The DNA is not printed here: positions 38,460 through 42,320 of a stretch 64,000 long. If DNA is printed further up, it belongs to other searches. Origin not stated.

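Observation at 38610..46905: Three-gene operon pairing a Cas4-like nuclease/SF1 helicase with Mre11-like and Rad50-like proteins, in a defence-island context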

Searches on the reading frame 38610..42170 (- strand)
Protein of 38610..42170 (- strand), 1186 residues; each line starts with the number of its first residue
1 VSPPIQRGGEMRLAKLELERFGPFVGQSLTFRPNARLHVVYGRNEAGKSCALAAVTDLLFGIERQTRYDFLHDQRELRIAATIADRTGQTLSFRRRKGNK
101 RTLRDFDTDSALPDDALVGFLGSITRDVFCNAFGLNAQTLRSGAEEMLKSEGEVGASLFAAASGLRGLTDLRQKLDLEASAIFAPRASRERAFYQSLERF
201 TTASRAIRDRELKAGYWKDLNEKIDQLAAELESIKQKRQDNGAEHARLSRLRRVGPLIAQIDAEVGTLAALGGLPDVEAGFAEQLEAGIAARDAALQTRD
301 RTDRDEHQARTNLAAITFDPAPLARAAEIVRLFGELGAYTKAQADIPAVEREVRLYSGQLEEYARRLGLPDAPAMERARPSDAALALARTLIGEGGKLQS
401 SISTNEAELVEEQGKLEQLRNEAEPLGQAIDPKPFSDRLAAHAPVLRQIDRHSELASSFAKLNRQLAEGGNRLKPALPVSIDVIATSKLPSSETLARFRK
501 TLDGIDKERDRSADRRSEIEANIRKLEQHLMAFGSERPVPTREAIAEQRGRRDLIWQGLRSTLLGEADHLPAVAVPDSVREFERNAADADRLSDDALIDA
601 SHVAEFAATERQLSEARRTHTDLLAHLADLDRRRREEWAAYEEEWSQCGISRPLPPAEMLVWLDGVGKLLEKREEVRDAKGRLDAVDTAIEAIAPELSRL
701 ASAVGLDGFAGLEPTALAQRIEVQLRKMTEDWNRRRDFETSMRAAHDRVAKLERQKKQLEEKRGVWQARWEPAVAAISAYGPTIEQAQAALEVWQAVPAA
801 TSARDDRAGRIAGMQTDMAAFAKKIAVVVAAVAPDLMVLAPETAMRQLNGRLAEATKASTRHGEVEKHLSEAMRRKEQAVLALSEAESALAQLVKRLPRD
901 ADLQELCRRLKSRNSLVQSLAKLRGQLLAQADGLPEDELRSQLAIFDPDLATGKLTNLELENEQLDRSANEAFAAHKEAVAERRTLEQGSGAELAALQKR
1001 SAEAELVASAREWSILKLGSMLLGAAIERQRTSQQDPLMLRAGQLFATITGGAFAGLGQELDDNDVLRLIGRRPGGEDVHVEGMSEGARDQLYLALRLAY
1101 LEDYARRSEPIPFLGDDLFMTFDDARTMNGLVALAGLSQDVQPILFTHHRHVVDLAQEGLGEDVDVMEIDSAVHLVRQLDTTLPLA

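Call 6: search_protein_families(library=pfam, proteins=[window:38610-42170:-], max_evalue=0.01)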
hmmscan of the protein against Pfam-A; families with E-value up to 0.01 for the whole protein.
window:38610-42170:- (1186 aa): 4 families
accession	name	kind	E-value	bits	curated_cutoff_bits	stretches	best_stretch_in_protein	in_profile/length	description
PF13514.12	AAA_27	-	2.6e-68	230.1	22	1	11-217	1-206/206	AAA domain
PF13476.12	AAA_23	-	1.1e-06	29.9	27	1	15-239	1-171/201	AAA domain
PF02463.25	SMC_N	-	3.3e-05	23.9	40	0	15-1157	4-206/220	RecF/RecN/SMC N terminal domain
PF13555.12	AAA_29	-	0.0084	16.3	27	0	13-65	1-51/61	P-loop containing region of AAA domain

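Call 7: search_protein_families(library=padloc, proteins=[window:38610-42170:-], max_evalue=0.01)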
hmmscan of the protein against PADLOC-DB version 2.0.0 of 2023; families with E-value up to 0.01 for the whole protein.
window:38610-42170:- (1186 aa): 12 families
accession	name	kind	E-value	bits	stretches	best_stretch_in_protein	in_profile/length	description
PDLC03859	LmuB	-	2.2e-10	38.4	1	11-537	3-421/611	-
PDLC00278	PtuA1|PtuA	-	9.6e-05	19.8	1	11-61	1-49/436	AAA ATPase domain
PDLC00267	PtuA1|PtuA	-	0.00035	17.8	1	11-56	1-44/438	AAA ATPase domain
PDLC00309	PtuA1|PtuA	-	0.0004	17.5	1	11-83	1-76/413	AAA ATPase domain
PDLC00271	PtuA1|PtuA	-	0.00096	16.8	1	11-62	1-50/421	AAA ATPase domain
PDLC00293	PtuA1|PtuA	-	0.0011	16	1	11-67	1-57/527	AAA ATPase domain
PDLC00281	PtuA1|PtuA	-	0.0019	15.4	1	10-91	3-93/448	AAA ATPase domain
PDLC03860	LmuB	-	0.0024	14.5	0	26-107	19-93/565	-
PDLC00090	GajA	-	0.0033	14.2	0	11-67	1-55/659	AAA ATPase domain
PDLC00516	JetC1|JetC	-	0.0065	12.6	0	676-924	223-461/1098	DUF3584 domain; MukB-like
PDLC00277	PtuA1|PtuA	-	0.0076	13.5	0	11-67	1-55/423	AAA ATPase domain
PDLC00099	GajA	-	0.0081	13.1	0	11-85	1-83/626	AAA ATPase domain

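Call 8: search_protein_families(library=ncbifam, proteins=[window:38610-42170:-], max_evalue=0.01)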
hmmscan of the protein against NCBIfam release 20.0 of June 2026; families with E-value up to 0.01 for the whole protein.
window:38610-42170:- (1186 aa): 2 families
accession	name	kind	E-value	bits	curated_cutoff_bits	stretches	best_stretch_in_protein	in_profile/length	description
TIGR02999.1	Sig-70_X6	subfamily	0.00086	19.2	126.15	1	677-736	116-175/183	ECF-type sigma factor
TIGR00611.2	recf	equivalog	0.0025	17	172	0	15-99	3-89/339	DNA replication/repair protein RecF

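Call 17: find_related_loci(query=window:38610-42140:-, collection=genome_contigs, flank=8000)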
Query window:38610-42140:- (1176 aa) in genome_contigs; peptide patterns used: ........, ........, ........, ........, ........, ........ (x = any residue, [..] = any of these).
80 stretches matched a pattern; 14 encode a relative of the query (tblastn E <= 1e-3); 14 distinct loci.
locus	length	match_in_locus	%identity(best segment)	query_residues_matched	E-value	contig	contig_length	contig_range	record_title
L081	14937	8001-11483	66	1-1161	0e+0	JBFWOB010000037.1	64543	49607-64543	MAG: Hyphomicrobiaceae bacterium isolate CA_2019_TPBF_126 NODE_3330_length_64543_cov_6.408051_TPBF, whole genome shotgun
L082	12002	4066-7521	45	1-1154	0e+0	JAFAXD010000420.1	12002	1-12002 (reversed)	MAG: Xanthobacteraceae bacterium isolate CP_BM_RX_79 BM_RX_k147_297492, whole genome shotgun sequence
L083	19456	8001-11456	46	1-1154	0e+0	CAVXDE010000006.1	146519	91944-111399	MAG: uncultured Alphaproteobacteria bacterium isolate MFD04428.bin.1.20 genome assembly, contig: contig_116361, whole ge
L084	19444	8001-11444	42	11-1159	0e+0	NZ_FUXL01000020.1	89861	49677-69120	Consotaella salsifontis strain USBA 369, whole genome shotgun sequence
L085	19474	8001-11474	43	1-1159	0e+0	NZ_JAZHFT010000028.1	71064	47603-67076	Consotaella aegiceratis strain CSK11QG-6 Scaffold28, whole genome shotgun sequence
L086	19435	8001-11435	35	1-1147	1e-161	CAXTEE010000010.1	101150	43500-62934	MAG TPA_asm: uncultured Acidobacteriaceae bacterium isolate private_T1916_metawrap_bin.2 genome assembly, contig: privat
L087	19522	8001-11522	36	11-1164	6e-178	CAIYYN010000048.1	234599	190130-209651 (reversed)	MAG: uncultured Rhizobiales bacterium isolate B4coas_bin-1586 genome assembly, contig: bin-1586:48/73, whole genome shot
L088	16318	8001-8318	82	1071-1176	2e-40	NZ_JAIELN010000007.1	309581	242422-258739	MAG: Hyphomicrobium sp. isolate co.spades.CONCOCT.1kb_066 c_000000000004, whole genome shotgun sequence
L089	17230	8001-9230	33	755-1159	5e-37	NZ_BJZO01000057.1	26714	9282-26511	Pararhodospirillum oryzae strain NBRC 107573 sequence057, whole genome shotgun sequence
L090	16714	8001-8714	32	1-238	6e-28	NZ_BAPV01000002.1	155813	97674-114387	Asaia krungthepensis NRIC 0535, whole genome shotgun sequence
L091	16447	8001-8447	40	994-1144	3e-26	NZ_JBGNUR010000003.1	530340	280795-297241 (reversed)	Actinomadura sp. 21ATH NODE_3_length_530340_cov_32.793079, whole genome shotgun sequence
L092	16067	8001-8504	41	992-1159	1e-25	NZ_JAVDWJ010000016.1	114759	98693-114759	Caulobacter sp. BE254 Ga0454557_16, whole genome shotgun sequence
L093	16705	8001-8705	37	916-1151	8e-22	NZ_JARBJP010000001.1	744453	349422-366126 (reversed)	Brytella acorum strain LMG 32668 contig00001, whole genome shotgun sequence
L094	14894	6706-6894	48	1080-1142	1e-8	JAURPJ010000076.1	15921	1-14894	MAG: Verrucomicrobiota bacterium isolate SFB_South_Co_22 k141_2531597, whole genome shotgun sequence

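Call 21: search_solved_structures(query=window:38610-42140:-, max_evalue=0.01)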
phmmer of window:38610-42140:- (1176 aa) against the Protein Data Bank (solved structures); distinct sequences matched with E-value up to 0.01: 0.
